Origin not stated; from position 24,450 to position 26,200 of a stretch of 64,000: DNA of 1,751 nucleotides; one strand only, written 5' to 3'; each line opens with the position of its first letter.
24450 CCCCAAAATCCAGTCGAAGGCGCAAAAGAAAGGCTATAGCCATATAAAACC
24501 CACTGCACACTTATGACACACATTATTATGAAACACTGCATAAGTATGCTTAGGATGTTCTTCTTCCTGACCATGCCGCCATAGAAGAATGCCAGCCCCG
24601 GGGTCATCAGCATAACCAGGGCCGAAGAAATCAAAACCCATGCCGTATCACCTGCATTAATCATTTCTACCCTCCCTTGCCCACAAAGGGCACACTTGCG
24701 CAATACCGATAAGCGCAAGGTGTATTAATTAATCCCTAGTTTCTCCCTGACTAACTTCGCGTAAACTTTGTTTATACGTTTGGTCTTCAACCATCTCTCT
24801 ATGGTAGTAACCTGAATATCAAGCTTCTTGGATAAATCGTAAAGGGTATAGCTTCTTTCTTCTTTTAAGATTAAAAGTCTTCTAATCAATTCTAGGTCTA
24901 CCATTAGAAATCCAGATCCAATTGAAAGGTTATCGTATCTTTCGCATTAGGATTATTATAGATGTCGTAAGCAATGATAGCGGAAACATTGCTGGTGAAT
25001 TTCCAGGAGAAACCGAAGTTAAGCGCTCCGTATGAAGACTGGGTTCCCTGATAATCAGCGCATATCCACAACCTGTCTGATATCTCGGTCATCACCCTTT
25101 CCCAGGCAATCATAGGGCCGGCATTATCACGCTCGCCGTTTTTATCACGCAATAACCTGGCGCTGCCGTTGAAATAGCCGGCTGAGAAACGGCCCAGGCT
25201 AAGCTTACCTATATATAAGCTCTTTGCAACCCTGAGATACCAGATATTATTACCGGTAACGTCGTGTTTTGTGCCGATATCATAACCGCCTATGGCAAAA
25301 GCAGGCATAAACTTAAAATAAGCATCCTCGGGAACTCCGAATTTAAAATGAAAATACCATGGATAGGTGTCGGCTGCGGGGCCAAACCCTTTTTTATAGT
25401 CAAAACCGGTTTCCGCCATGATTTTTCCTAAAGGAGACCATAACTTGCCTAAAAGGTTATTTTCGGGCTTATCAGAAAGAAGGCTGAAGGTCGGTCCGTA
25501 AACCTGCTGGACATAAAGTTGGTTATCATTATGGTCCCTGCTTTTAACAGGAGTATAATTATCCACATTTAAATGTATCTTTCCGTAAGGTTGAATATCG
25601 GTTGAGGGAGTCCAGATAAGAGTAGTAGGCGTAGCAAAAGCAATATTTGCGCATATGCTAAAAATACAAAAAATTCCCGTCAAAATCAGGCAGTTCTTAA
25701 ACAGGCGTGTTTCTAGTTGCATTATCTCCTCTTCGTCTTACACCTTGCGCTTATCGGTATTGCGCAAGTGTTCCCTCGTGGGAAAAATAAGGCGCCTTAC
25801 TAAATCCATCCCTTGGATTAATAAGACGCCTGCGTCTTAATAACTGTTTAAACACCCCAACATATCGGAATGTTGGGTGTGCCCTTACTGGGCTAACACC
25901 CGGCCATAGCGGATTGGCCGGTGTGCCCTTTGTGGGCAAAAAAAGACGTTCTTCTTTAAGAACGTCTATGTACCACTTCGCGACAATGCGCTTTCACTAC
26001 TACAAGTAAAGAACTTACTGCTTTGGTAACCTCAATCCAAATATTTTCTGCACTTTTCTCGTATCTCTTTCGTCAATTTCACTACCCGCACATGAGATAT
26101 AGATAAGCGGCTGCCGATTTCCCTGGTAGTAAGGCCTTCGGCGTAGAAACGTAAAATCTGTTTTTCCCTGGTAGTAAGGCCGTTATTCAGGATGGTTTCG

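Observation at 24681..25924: Family of hairpins with conserved ATCGG/AGCGG-containing loops and variable, compensating stems; an inverted pair brackets the HTH + OMP module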

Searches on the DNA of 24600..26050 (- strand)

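Call 20: search_rna_families(source=window, start=24600, end=26050, threshold=evalue, max_evalue=10, show_alignments=3)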
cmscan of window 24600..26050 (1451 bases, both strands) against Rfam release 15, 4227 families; matches with E-value up to 10: 6.
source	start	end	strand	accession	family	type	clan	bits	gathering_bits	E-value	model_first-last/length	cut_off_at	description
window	25805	25865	-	RF02679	Pistol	Gene; ribozyme;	-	20.5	34.5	0.52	1-68/68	no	Pistol ribozyme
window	25820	25871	-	RF00505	RydC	Gene; sRNA;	-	16.6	48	6.2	1-64/64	no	RydC RNA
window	25293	25418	-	RF03694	mir-266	Gene; miRNA;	-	16.1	80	9.1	1-83/83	no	mir-266 microRNA precursor family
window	25878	25950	+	RF02994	IMPDH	Gene; sRNA;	-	15.4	95.4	5.4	1-108/108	no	IMPDH RNA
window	25310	25363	+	RF01933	bxd_5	Gene; lncRNA;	-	13.7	50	2.6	1-57/57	no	Bithoraxoid conserved region 5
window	25053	25099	-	RF01139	sR2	Gene; snRNA; snoRNA; CD-box;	-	13.2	42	5.5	1-57/57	no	Small nucleolar RNA sR2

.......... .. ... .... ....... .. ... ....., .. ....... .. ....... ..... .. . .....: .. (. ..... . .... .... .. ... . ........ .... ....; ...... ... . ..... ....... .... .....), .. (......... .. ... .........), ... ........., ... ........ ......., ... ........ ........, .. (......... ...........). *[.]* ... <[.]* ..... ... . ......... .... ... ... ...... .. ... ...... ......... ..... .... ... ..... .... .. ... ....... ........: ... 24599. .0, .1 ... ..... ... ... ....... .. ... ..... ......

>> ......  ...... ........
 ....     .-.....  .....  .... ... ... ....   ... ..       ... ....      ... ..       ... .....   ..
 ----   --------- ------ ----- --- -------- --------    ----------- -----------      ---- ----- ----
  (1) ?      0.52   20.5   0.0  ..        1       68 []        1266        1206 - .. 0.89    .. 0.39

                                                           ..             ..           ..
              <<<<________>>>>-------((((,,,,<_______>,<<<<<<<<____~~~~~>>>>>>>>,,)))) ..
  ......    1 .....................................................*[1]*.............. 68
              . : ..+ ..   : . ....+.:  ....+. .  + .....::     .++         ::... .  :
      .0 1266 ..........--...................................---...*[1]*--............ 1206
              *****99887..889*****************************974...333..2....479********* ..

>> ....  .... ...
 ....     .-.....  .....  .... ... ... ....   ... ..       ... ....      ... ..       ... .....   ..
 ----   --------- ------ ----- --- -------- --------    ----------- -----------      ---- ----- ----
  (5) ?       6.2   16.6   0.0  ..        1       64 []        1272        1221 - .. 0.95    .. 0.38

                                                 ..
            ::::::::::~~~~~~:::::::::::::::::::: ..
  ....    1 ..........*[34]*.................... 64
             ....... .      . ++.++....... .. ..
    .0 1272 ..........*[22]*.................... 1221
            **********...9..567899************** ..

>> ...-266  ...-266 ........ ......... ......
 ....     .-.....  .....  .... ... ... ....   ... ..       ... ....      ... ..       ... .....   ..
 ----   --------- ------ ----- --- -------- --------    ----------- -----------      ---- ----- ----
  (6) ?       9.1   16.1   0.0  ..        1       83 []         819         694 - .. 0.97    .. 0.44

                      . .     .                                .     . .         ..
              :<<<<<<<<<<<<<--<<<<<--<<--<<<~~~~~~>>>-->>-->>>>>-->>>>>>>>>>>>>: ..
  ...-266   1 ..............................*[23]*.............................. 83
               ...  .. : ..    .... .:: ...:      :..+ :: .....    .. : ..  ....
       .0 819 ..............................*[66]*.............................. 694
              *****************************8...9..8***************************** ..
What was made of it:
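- Tried and rejected: At E up to 10 in 24600-26050, there was only noise such as Pistol and RydC fragments (call 20).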

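Call 24: build_rna_model(alignment_id=A1, structure=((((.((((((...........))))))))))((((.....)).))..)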
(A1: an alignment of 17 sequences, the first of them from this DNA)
Model R1 built from alignment A1 (17 sequences, 48 columns); structure: as given.
model positions 45; base pairs 14; branch points 1; effective number of sequences 17; information 1.189 bits per position. Calibrated on 0.2 Mb of random sequence (short: E-values are rough).
structure used (alignment columns):
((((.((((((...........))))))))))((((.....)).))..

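Call 25: search_with_rna_model(model_id=R1, source=window, filters=off, max_evalue=10)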
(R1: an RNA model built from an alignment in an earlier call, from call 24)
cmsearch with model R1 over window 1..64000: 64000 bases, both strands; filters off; matches with E-value up to 10: 25.
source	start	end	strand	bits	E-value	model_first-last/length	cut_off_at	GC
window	25896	25939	+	65.5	1.9e-14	1-45/45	no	0.64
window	24677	24723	-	62.9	8.6e-14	1-45/45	no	0.53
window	55874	55920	-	56.2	3.8e-12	1-45/45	no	0.62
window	25740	25785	+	53.2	2e-11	1-45/45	no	0.52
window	25852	25895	+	50.6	8.8e-11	1-45/45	no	0.52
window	54636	54682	+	48.9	2.4e-10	1-45/45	no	0.57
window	22820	22859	-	17.2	0.014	1-45/45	no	0.45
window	24315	24348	+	11.3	0.39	1-45/45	no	0.47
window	25885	25926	-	10.7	0.56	1-45/45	no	0.62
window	37788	37819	-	9.6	1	1-45/45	no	0.56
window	6020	6045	+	8.5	1.9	4-27/45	no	0.65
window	55889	55940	+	8.3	2.2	1-45/45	no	0.58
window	55847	55870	-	6.9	4.7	1-45/45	no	0.75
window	17062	17120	+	6.7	5.4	1-45/45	no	0.49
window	38519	38563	+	6.6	5.6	1-45/45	no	0.53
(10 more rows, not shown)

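Call 28: search_with_rna_model(model_id=R1, sources=[L004, L007, L008, L014, L015, L025, L028, L030, L034, L045, L052, L067, L081, L076, L057], max_evalue=1)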
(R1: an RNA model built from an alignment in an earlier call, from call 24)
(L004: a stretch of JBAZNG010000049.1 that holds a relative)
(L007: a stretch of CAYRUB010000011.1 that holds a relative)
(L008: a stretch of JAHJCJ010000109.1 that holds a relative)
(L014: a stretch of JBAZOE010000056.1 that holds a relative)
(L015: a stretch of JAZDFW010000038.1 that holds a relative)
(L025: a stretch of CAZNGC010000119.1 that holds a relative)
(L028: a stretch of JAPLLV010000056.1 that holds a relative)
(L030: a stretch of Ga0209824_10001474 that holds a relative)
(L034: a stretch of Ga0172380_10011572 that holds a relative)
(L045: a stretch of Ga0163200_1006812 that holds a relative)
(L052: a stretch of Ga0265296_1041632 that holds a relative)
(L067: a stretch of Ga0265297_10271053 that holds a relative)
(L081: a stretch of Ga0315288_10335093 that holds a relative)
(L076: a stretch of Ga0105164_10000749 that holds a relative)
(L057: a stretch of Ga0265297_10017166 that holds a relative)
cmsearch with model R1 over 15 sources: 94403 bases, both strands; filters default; matches with E-value up to 1: 23.
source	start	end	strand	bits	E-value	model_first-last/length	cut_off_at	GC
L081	1464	1510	-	64.3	5.9e-14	1-45/45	no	0.64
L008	5566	5609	+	63.4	9.2e-14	1-45/45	no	0.59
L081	1511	1557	-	62.5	1.6e-13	1-45/45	no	0.64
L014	6813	6856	+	61.8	2.4e-13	1-45/45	no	0.59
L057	6813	6856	+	61.8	2.4e-13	1-45/45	no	0.59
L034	218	262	-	61.2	3.2e-13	1-45/45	no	0.69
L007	1705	1749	-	59.2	1e-12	1-45/45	no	0.58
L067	85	129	+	58.9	1.2e-12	1-45/45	no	0.62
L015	2930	2973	-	57.3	2.9e-12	1-45/45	no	0.55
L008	5522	5565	+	56.1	5.9e-12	1-45/45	no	0.59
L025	2828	2872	+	54.4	1.5e-11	1-45/45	no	0.64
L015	2974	3062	-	52.8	3.8e-11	1-45/45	no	0.58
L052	391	480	-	50.1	1.8e-10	1-45/45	no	0.63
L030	4320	4365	-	49.9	2e-10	1-45/45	no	0.61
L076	1322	1367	+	49.9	2e-10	1-45/45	no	0.61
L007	1777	1824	-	49.4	2.6e-10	1-45/45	no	0.56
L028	2883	2918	+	40.8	3.4e-08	1-45/45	no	0.67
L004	7106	7131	-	25.5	0.0002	1-45/45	no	0.62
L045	3557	3601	-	25.4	0.0002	1-45/45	no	0.69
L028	1352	1399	+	24.7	0.00031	1-45/45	no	0.56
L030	4293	4315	-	21.7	0.0017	1-45/45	no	0.65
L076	1372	1394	+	21.7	0.0017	1-45/45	no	0.65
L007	1750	1772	-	19.9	0.0045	1-45/45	no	0.65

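Call 39: search_with_rna_model(model_id=R1, sources=[L087, L088, L089, L090, L091, L092], max_evalue=1)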
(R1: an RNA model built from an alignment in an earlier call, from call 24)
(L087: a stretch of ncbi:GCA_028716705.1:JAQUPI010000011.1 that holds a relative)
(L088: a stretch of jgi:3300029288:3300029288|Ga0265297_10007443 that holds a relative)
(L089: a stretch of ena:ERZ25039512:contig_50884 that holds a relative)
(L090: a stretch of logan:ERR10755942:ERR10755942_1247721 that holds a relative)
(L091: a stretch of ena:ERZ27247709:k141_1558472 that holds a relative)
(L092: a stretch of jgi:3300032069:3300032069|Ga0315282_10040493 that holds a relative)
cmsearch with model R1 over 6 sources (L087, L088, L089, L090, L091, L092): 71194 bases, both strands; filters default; matches with E-value up to 1: 4.
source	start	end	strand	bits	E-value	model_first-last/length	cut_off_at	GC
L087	11230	11273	+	34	1.2e-06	1-45/45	no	0.66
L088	9521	9564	+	34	1.2e-06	1-45/45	no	0.66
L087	11791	11833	-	31.8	4.1e-06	1-45/45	no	0.51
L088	10079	10120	-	29.6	1.4e-05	1-45/45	no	0.52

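Call 45: search_with_rna_model(model_id=R1, sources=[L093, L094, L095], max_evalue=1)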
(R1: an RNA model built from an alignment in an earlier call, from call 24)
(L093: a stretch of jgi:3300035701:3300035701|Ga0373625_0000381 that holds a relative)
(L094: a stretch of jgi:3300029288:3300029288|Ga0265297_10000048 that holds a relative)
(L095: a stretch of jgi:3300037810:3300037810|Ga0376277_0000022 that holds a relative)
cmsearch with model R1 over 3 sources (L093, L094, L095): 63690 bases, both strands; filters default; matches with E-value up to 1: 8.
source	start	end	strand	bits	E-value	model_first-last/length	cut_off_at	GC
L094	6735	6783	-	44.6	2.7e-09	1-45/45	no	0.65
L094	4204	4246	-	40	3.7e-08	1-45/45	no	0.56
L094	11793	11841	-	35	5.9e-07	1-45/45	no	0.53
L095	6158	6206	-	34.9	6.5e-07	1-45/45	no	0.55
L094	11886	11930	-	30.4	8.2e-06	1-45/45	no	0.62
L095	3736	3782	+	24.1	0.00028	1-45/45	no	0.53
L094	11931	11974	-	20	0.0029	1-45/45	no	0.66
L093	20962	20989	+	13.7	0.1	1-45/45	no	0.43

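Call 49: search_with_rna_model(model_id=R1, sources=[window, L004, L007, L008, L014, L015, L025, L028, L030, L034, L045, L052, L067, L081, L087, L089, L091, L093, L094, L095], max_evalue=0.05, make_alignment=true)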
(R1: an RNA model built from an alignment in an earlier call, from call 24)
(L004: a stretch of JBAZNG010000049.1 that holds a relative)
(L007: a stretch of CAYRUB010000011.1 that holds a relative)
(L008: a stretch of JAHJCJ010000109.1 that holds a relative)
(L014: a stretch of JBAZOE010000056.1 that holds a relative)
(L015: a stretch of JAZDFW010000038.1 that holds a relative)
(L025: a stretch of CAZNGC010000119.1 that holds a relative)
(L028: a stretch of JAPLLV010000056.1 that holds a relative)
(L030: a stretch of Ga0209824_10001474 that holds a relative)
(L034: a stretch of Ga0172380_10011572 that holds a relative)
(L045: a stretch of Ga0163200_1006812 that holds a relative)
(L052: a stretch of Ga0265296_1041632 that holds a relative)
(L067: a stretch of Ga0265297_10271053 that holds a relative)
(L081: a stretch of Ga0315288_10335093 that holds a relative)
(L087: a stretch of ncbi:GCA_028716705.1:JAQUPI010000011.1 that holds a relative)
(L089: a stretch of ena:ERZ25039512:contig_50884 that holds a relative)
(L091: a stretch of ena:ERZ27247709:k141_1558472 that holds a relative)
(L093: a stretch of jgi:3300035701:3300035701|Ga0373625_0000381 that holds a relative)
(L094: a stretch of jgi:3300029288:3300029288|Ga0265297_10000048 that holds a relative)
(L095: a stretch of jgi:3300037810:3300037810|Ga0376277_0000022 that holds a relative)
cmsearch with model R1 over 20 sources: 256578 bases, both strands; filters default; matches with E-value up to 0.05: 35.
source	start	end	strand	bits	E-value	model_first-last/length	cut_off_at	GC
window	25896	25939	+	65.5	7.7e-14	1-45/45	no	0.64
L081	1464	1510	-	64.3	1.6e-13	1-45/45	no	0.64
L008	5566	5609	+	63.4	2.5e-13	1-45/45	no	0.59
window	24677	24723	-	62.9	3.4e-13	1-45/45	no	0.53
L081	1511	1557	-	62.5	4.4e-13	1-45/45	no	0.64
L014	6813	6856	+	61.8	6.5e-13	1-45/45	no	0.59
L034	218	262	-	61.2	8.8e-13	1-45/45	no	0.69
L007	1705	1749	-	59.2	2.7e-12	1-45/45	no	0.58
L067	85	129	+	58.9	3.3e-12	1-45/45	no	0.62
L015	2930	2973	-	57.3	7.9e-12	1-45/45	no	0.55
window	55874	55920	-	56.2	1.5e-11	1-45/45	no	0.62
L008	5522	5565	+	56.1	1.6e-11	1-45/45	no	0.59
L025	2828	2872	+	54.4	4.1e-11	1-45/45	no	0.64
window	25740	25785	+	53.2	8.1e-11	1-45/45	no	0.52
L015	2974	3062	-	52.8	1e-10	1-45/45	no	0.58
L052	391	480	-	50.1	4.9e-10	1-45/45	no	0.63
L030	4320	4365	-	49.9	5.5e-10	1-45/45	no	0.61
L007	1777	1824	-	49.4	7.2e-10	1-45/45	no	0.56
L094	6735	6783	-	44.6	1.1e-08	1-45/45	no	0.65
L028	2883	2918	+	40.8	9.1e-08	1-45/45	no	0.67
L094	4204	4246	-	40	1.5e-07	1-45/45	no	0.56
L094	11793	11841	-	35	2.4e-06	1-45/45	no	0.53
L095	6158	6206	-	34.9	2.6e-06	1-45/45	no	0.55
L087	11230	11273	+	34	4.2e-06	1-45/45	no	0.66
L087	11791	11833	-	31.8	1.5e-05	1-45/45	no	0.51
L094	11886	11930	-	30.4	3.3e-05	1-45/45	no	0.62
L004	7106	7131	-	25.5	0.00053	1-45/45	no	0.62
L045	3557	3601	-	25.4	0.00054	1-45/45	no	0.69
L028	1352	1399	+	24.7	0.00084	1-45/45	no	0.56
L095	3736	3782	+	24.1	0.0011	1-45/45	no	0.53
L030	4293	4315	-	21.7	0.0046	1-45/45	no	0.65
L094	11931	11974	-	20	0.012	1-45/45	no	0.66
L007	1750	1772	-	19.9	0.012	1-45/45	no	0.65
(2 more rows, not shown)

Alignment A2: 35 matches aligned to the model, 99 columns, each read 5' to 3' on its own strand. Consensus structure (alignment columns), stored with it:
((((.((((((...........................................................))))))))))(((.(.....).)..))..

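Call 50: build_rna_model(alignment_id=A2)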
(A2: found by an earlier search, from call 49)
Model R2 built from alignment A2 (35 sequences, 99 columns); structure: stored with the alignment.
model positions 45; base pairs 14; branch points 1; effective number of sequences 35; information 1.13 bits per position. Calibrated on 0.2 Mb of random sequence (short: E-values are rough).
structure used (alignment columns):
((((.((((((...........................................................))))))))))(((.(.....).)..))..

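Call 51: search_with_rna_model(model_id=R2, source=window, filters=off, max_evalue=1)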
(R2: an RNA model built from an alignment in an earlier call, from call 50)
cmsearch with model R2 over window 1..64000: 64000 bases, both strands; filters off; matches with E-value up to 1: 12.
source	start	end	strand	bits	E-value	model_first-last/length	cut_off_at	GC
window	25896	25939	+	63.9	5.2e-14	1-45/45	no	0.64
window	24677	24723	-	60.1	4.5e-13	1-45/45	no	0.53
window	55874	55920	-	55.6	5.7e-12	1-45/45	no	0.62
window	25740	25785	+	49.8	1.6e-10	1-45/45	no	0.52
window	25852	25895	+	49.5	1.8e-10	1-45/45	no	0.52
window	54636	54682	+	46.4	1.1e-09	1-45/45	no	0.57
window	22820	22859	-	18.5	0.0081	1-45/45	no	0.45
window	25885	25926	-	15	0.058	1-45/45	no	0.62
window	55847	55870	-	12.2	0.28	1-45/45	no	0.75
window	24315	24348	+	11.3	0.48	1-45/45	no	0.47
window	24259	24289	-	11.2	0.49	1-45/45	no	0.52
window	61282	61309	+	11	0.55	1-45/45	no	0.43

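Call 52: search_with_rna_model(model_id=R2, sources=[L004, L007, L008, L014, L015, L025, L028, L030, L034, L045, L052, L067, L081, L087, L089, L091, L093, L094, L095], max_evalue=0.1)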
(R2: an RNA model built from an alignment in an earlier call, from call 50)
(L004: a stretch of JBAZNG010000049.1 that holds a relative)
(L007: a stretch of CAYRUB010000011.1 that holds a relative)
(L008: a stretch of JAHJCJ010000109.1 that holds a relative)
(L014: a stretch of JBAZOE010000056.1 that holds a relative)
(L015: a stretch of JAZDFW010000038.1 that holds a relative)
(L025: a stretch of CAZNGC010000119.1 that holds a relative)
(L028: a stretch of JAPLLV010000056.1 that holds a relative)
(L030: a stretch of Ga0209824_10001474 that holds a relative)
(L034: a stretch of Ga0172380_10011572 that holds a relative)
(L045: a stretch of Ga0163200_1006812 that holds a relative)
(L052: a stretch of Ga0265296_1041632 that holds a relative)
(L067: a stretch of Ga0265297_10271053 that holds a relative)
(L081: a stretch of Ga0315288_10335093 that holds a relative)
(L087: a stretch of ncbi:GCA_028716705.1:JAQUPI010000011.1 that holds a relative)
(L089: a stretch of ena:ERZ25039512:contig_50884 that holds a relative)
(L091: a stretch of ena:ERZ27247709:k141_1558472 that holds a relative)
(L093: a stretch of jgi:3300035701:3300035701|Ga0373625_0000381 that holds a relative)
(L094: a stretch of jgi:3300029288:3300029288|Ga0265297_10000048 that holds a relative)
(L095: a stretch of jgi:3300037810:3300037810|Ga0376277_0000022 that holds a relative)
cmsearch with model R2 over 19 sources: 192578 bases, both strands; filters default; matches with E-value up to 0.1: 29.
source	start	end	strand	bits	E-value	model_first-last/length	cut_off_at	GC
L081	1464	1510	-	62.9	2.7e-13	1-45/45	no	0.64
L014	6813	6856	+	60.6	1e-12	1-45/45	no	0.59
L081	1511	1557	-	60.3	1.2e-12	1-45/45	no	0.64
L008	5566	5609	+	59.6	1.8e-12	1-45/45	no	0.59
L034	218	262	-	58.8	2.9e-12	1-45/45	no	0.69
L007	1705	1749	-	57.6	5.6e-12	1-45/45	no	0.58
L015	2930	2973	-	55.8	1.6e-11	1-45/45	no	0.55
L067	85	129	+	53.3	6.2e-11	1-45/45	no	0.62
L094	6735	6783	-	53.2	6.9e-11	1-45/45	no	0.65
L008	5522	5565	+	51.6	1.6e-10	1-45/45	no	0.59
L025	2828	2872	+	50.7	2.7e-10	1-45/45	no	0.64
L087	11230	11273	+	50.2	3.7e-10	1-45/45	no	0.66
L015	2974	3062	-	50.1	3.9e-10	1-45/45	no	0.58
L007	1777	1824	-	49.8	4.6e-10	1-45/45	no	0.56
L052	391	480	-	48.1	1.2e-09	1-45/45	no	0.63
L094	11793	11841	-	48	1.3e-09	1-45/45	no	0.53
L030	4320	4365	-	46.5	3.1e-09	1-45/45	no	0.61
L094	11886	11930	-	45.8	4.5e-09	1-45/45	no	0.62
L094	4204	4246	-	44.5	9.5e-09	1-45/45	no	0.56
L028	2883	2918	+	40.6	8.5e-08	1-45/45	no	0.67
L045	3557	3601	-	40.5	9.3e-08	1-45/45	no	0.69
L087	11791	11833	-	40.2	1.1e-07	1-45/45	no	0.51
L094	11931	11974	-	40.1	1.1e-07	1-45/45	no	0.66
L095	6158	6206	-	38.8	2.4e-07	1-45/45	no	0.55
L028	1352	1399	+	37.8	4.1e-07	1-45/45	no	0.56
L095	3736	3782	+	37.6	4.7e-07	1-45/45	no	0.53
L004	7106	7174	-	27.4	0.00016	1-45/45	no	0.61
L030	4293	4315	-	21.6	0.0042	1-45/45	no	0.65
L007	1750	1772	-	19.9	0.011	1-45/45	no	0.65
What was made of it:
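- Tried and rejected: It found no extra copies (calls 51, 52).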

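Call 62: search_with_rna_model(model_id=R2, sources=[L096, L100, L103, L099], max_evalue=0.1)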
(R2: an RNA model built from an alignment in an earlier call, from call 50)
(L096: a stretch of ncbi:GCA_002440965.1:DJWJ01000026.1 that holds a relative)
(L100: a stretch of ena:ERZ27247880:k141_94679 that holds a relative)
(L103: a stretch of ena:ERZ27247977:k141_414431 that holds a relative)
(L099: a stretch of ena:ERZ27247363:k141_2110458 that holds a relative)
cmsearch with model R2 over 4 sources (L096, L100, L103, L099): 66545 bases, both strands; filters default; matches with E-value up to 0.1: 1.
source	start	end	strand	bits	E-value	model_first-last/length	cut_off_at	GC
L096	3364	3406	-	34.8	8.2e-07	1-45/45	no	0.53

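Call 73: search_with_rna_model(model_id=R2, sources=[L104, L097, L098, L101, L102], max_evalue=0.1)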
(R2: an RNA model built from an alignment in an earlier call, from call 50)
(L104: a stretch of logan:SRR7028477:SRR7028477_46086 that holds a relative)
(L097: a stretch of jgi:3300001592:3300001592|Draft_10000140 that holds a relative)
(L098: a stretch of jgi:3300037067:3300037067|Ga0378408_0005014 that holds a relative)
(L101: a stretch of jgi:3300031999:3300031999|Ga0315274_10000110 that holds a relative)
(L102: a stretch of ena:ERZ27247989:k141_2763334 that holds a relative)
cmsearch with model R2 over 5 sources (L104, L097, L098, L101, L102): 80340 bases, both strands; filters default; matches with E-value up to 0.1: 2.
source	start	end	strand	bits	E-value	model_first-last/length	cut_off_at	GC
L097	3363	3405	-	34.8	9.8e-07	1-45/45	no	0.53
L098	3364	3406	-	34.8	9.8e-07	1-45/45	no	0.53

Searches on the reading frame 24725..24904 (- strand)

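Call 10: search_protein_families(library=pfam, proteins=[window:24725-24904:-], max_evalue=0.01)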
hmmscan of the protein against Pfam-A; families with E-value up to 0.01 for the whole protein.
window:24725-24904:- (59 aa): 2 families
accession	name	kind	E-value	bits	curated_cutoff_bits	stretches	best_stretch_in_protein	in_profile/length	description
PF13443.12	HTH_26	-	0.00043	20.9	22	1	10-44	2-38/63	Cro/C1-type HTH DNA-binding domain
PF13384.12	HTH_23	-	0.0017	18.6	24.6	1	6-41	4-40/50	Homeodomain-like domain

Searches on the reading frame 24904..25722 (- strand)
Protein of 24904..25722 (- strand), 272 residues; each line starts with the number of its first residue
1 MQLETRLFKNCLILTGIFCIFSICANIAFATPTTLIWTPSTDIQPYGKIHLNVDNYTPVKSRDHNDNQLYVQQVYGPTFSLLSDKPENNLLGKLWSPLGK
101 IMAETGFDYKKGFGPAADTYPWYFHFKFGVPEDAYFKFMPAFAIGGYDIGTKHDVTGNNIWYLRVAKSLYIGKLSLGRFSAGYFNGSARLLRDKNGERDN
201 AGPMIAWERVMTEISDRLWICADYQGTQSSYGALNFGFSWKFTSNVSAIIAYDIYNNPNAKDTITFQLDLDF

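Call 10: search_protein_families(library=pfam, proteins=[window:24904-25722:-], max_evalue=0.01)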
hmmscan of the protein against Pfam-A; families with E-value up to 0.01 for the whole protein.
window:24904-25722:- (272 aa): 0 families

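Call 21: find_encoding_contigs(protein=window:24904-25722:-, flank=10000, max_places=6)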
Protein window:24904-25722:- (272 aa): 2 contigs read that carry it; 1 place shown.
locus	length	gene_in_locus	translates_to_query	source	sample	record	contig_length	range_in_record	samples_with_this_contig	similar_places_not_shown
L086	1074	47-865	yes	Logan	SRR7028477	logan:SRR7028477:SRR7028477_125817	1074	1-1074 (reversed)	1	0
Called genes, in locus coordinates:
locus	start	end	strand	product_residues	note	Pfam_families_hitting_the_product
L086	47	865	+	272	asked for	-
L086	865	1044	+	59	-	-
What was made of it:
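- The Logan unitig with the two genes ends inside the repeats (call 21).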
